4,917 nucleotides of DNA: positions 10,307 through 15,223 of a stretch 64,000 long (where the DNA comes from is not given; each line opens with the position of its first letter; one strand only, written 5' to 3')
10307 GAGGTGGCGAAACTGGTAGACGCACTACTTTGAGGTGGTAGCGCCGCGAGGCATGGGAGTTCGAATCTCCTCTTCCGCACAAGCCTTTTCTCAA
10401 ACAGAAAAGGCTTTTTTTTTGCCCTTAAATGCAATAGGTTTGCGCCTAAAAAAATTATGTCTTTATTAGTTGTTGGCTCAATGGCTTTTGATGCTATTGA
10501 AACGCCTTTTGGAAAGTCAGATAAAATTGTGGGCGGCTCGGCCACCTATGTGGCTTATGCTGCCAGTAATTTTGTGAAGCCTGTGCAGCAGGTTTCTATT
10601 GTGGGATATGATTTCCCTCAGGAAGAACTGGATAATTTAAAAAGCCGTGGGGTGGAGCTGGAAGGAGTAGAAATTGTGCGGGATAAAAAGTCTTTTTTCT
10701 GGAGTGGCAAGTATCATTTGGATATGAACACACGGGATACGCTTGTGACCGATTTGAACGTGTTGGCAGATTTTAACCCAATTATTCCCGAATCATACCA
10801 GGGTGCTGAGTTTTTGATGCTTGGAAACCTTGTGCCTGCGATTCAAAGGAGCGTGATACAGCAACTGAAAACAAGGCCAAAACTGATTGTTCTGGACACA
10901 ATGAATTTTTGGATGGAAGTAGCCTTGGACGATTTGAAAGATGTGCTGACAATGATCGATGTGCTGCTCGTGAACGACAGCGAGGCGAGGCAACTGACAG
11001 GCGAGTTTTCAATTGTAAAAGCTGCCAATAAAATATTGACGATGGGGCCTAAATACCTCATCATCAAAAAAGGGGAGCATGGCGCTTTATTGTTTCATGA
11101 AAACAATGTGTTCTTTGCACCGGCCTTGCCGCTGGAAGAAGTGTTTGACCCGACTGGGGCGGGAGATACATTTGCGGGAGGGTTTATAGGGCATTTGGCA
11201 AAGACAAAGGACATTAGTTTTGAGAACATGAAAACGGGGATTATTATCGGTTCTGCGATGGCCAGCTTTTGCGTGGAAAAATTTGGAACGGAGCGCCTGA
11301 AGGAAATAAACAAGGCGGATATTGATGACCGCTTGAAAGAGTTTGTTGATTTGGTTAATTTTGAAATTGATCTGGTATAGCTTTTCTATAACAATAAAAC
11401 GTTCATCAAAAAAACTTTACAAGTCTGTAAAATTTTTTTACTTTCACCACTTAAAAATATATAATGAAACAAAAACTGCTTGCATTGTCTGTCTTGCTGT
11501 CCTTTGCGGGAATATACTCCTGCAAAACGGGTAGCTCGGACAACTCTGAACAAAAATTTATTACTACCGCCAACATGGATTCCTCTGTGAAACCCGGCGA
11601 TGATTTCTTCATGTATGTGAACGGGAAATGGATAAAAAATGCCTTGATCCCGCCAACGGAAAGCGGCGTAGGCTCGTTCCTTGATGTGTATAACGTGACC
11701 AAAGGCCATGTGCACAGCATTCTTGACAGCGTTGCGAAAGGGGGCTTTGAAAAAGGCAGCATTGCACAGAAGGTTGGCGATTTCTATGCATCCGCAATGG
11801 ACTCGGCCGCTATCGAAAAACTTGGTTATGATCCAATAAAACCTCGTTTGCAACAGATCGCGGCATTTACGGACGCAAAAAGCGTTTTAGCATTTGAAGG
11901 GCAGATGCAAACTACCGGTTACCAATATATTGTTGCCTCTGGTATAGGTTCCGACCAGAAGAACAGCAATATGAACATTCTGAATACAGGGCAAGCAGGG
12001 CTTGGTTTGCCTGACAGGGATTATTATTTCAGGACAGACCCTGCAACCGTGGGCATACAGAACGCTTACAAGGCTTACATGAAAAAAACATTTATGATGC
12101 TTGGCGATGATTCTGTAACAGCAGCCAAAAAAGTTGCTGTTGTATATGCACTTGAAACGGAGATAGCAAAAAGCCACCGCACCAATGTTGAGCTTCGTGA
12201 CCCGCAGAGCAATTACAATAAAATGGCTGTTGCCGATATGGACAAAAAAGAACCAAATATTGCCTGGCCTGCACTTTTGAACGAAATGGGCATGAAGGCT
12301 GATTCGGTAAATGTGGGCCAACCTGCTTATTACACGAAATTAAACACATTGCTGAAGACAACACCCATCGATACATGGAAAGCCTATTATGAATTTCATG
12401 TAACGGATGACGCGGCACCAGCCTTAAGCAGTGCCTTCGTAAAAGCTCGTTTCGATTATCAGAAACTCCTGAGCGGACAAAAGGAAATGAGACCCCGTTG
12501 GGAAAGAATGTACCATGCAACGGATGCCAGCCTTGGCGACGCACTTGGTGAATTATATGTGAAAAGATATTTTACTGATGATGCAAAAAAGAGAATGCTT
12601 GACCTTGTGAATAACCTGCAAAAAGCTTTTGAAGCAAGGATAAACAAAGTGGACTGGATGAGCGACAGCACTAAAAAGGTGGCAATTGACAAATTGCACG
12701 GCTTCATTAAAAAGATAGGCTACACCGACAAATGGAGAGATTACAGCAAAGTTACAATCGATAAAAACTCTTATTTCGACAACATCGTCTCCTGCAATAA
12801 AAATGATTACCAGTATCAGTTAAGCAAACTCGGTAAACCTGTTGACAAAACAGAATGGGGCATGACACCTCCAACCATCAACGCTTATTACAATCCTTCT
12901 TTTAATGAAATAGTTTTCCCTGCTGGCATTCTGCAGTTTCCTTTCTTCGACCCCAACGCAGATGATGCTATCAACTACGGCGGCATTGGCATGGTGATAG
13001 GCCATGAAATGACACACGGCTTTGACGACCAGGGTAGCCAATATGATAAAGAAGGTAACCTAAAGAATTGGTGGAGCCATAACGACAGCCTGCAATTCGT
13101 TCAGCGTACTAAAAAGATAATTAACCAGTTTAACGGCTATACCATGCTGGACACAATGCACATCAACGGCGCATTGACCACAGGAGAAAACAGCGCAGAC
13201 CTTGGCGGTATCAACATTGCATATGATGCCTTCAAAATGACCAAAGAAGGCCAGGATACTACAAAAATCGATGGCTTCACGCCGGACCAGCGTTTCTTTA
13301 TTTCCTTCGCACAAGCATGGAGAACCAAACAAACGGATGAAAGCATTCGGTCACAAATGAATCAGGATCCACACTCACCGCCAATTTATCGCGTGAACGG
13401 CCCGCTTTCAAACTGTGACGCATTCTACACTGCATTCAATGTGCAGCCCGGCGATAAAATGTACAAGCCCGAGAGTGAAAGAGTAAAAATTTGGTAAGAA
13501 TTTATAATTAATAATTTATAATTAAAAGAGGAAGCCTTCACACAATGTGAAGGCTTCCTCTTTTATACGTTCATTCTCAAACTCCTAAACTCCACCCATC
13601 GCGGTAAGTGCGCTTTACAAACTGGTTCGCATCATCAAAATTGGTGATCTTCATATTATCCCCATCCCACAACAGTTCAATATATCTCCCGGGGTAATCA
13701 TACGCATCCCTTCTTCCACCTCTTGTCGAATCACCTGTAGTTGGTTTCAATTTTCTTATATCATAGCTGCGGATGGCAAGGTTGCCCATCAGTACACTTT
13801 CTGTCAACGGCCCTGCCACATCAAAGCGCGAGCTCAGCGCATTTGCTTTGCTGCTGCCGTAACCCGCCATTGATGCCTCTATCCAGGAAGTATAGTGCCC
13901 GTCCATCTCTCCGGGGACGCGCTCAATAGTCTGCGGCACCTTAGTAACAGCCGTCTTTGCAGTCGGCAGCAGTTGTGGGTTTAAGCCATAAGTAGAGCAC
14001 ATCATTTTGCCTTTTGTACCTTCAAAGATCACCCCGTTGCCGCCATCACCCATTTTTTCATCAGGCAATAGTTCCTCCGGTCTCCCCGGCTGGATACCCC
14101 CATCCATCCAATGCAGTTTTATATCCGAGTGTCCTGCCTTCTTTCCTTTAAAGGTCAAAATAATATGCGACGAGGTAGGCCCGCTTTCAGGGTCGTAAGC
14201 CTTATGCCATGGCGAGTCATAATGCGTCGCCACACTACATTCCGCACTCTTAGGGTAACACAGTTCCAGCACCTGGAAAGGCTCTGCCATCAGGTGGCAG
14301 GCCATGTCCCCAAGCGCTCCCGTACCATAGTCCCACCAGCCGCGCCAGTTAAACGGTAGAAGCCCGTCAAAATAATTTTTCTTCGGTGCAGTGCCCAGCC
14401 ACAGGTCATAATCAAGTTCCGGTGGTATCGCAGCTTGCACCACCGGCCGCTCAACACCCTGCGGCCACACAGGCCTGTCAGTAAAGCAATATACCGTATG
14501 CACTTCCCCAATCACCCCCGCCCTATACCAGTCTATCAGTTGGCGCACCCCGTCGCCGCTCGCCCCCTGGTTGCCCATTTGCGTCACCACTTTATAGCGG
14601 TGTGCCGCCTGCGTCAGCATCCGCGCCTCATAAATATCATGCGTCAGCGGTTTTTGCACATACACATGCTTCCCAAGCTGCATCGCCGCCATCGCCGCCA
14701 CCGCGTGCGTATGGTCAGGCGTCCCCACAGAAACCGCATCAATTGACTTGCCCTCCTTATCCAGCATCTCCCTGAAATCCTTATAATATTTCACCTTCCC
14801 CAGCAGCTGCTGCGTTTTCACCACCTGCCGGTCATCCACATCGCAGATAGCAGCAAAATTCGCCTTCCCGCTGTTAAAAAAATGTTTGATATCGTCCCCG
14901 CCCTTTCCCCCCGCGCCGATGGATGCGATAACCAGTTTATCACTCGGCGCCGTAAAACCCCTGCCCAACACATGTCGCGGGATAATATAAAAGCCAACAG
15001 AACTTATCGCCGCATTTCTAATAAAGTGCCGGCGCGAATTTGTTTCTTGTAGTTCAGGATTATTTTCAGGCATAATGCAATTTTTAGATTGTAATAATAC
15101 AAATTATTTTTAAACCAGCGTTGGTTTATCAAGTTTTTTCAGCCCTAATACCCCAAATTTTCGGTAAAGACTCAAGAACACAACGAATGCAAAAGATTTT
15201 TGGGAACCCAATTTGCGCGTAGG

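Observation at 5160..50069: Four sequence-unrelated tandem arrays all keep an exact 21-bp or 42-bp register, equal to two or four helical turns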

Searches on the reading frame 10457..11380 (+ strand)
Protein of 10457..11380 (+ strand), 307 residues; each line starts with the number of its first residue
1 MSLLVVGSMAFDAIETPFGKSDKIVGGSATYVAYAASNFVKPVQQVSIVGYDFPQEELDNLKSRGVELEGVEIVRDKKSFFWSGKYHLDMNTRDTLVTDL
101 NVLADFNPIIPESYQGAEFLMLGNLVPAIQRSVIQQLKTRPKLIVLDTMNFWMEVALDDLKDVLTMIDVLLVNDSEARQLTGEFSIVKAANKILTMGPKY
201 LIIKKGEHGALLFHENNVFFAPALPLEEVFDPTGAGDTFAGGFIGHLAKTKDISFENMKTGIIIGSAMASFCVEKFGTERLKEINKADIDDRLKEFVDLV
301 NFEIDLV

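Call 27: search_protein_families(library=pfam, proteins=[window:10457-11380:+], max_evalue=0.001)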
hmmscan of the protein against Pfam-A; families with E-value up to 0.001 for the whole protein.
window:10457-11380:+ (307 aa): 2 families
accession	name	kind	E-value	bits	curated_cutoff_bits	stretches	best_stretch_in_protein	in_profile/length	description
PF00294.29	PfkB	-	5.4e-33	115.1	25.8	1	6-279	7-296/302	pfkB family carbohydrate kinase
PF08543.17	Phos_pyr_kin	-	0.00016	21.6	27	1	151-253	103-217/246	Phosphomethylpyrimidine kinase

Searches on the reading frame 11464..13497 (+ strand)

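Call 27: search_protein_families(library=pfam, proteins=[window:11464-13497:+], max_evalue=0.001)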
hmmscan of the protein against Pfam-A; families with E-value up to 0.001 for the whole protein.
window:11464-13497:+ (677 aa): 2 families
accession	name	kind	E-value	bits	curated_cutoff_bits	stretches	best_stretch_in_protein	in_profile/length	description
PF05649.18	Peptidase_M13_N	-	7.9e-117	391.3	32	1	44-420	1-380/381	Peptidase family M13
PF01431.27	Peptidase_M13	-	7.9e-78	261.2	24.5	1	473-673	1-204/205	Peptidase family M13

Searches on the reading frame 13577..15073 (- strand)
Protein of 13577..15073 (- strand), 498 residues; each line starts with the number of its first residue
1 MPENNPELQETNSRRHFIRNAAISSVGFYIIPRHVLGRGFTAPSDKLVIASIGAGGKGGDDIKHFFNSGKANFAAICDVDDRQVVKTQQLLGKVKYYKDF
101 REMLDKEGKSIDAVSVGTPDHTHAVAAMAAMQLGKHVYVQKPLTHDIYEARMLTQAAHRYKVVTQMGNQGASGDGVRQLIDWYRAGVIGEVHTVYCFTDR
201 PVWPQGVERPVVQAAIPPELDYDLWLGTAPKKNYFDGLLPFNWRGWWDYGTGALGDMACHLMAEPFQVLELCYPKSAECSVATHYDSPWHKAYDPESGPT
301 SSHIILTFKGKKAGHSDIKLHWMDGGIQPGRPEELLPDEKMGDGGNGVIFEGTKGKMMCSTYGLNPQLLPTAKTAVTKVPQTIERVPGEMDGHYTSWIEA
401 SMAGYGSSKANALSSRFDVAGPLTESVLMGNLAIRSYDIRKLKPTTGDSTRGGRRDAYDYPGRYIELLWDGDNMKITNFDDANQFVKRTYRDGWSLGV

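Call 27: search_protein_families(library=pfam, proteins=[window:13577-15073:-], max_evalue=0.001)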
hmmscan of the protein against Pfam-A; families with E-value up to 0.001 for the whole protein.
window:13577-15073:- (498 aa): 3 families
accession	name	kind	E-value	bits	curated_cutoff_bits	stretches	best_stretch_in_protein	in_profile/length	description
PF01408.29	GFO_IDH_MocA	-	2.4e-17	64.2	24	1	49-167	3-119/120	Oxidoreductase family, NAD-binding Rossmann fold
PF19051.5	GFO_IDH_MocA_C2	-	6.2e-14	52.6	23.3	1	211-269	43-100/254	Oxidoreductase family, C-terminal alpha/beta domain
PF22725.1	GFO_IDH_MocA_C3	-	0.00022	21.7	27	0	240-314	32-98/124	GFO/IDH/MocA C-terminal domain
